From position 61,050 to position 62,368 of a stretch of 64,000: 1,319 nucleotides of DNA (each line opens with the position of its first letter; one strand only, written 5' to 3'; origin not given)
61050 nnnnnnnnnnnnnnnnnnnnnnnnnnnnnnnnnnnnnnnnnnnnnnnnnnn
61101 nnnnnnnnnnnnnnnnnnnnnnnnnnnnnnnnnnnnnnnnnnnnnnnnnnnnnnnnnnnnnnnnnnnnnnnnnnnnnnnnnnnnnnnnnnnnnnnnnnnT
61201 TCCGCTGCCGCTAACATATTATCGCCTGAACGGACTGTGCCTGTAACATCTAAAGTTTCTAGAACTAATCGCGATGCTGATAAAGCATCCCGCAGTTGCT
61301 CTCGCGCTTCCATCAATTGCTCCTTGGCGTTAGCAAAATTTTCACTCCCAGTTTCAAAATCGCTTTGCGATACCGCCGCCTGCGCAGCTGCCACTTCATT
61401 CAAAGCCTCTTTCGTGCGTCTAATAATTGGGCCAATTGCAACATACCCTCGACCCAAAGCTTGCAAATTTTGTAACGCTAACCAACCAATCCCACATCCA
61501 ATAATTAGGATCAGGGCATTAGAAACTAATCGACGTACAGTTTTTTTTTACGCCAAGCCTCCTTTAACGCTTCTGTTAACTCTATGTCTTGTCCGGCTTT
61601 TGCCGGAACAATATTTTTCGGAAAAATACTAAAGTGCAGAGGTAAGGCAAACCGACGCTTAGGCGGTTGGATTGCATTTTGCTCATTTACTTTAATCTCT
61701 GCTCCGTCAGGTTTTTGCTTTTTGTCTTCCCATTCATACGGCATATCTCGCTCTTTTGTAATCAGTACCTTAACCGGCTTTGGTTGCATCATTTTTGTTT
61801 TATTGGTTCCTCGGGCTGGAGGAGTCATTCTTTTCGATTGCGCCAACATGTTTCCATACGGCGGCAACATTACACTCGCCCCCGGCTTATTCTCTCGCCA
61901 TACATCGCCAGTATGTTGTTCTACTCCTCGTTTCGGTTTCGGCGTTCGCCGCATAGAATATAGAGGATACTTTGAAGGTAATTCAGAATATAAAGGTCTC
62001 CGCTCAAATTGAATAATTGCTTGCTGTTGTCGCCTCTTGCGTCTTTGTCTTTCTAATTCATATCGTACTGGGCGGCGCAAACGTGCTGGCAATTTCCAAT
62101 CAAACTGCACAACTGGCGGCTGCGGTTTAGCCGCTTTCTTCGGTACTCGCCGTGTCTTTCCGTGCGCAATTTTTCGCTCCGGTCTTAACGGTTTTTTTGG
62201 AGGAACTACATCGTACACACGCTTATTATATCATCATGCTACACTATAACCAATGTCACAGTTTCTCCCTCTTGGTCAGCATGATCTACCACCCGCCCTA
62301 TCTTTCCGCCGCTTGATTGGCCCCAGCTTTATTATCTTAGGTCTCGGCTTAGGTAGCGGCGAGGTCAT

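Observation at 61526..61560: A9 homopolymer splits a DUF4012 envelope protein from its basic N-terminal domain (frameshift or slippage site)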

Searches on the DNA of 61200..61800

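Call 67: search_rna_families(source=window, start=61200, end=61800, threshold=evalue, max_evalue=1)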
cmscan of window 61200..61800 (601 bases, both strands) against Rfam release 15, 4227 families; matches with E-value up to 1: 0.
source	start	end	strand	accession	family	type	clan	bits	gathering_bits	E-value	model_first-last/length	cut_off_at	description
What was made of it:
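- On -1 programmed ribosomal frameshift (E. coli dnaX / IS3 type): No Rfam match (call 67).
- Tried and rejected: Rfam scan of 61200-61800: no match (call 67).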

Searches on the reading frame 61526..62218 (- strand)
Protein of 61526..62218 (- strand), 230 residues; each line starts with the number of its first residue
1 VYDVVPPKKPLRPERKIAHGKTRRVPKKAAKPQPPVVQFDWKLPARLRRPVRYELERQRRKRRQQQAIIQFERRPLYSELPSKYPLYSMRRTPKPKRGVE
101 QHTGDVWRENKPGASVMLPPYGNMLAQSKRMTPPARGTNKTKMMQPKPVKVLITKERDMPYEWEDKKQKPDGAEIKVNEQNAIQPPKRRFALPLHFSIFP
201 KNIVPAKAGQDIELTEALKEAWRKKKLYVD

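Call 48: find_homologous_proteins(query=window:61526-62218:-, max_evalue=0.001)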
Query window:61526-62218:- (230 aa): 30 proteins with E <= 0.001 among 223 candidates.
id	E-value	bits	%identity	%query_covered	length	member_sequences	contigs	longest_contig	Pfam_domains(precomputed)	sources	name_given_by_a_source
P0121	1.8e-146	504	100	100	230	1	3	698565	-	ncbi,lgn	-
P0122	1.0e-65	240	52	99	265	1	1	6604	-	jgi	jgi:hypothetical protein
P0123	4.9e-40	156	45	89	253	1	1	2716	-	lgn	-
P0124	1.3e-33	135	41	87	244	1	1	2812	-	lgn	-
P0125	8.0e-33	132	39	85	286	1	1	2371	-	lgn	-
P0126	3.3e-32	130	39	78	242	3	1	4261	-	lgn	-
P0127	5.6e-32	129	40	76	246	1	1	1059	-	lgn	-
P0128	4.6e-30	123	38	81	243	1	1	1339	-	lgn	-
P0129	8.2e-30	122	38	87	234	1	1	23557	-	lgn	-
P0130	1.0e-29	122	41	76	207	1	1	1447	-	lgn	-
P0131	2.8e-29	121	40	87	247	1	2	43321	-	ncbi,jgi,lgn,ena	-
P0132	3.9e-29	120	43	72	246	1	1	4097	-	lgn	-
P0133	5.7e-29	120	38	85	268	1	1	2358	-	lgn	-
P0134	1.3e-28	118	39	77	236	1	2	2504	-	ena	-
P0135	1.6e-27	115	40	87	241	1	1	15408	-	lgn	-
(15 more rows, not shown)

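Call 50: list_cluster_members(proteins=[P0121, P0001])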
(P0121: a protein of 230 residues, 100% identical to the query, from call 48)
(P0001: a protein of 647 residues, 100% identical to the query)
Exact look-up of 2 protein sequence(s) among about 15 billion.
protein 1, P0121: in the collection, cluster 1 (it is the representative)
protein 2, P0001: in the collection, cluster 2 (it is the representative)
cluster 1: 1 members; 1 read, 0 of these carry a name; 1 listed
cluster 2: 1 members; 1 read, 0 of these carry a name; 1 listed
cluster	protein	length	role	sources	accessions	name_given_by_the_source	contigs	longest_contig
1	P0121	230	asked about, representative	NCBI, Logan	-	-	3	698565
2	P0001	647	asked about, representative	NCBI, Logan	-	-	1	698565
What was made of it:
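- The ORF1 product ending KKKLYVD is recorded on 3 contigs from NCBI and Logan (calls 48, 50).
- Tried and rejected: The cluster look-up gave no accession (call 50).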

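Call 62: search_protein_families(library=pfam, proteins=[window:61526-62218:-], max_evalue=0.001)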
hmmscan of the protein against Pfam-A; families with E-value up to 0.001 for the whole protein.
window:61526-62218:- (230 aa): 0 families
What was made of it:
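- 61526..62218 (-): Zero-frame ORF (230 aa, GTG start). It encodes the basic, mostly disordered cytoplasmic N-terminal domain and ends .............*. No Pfam hit (call 62).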
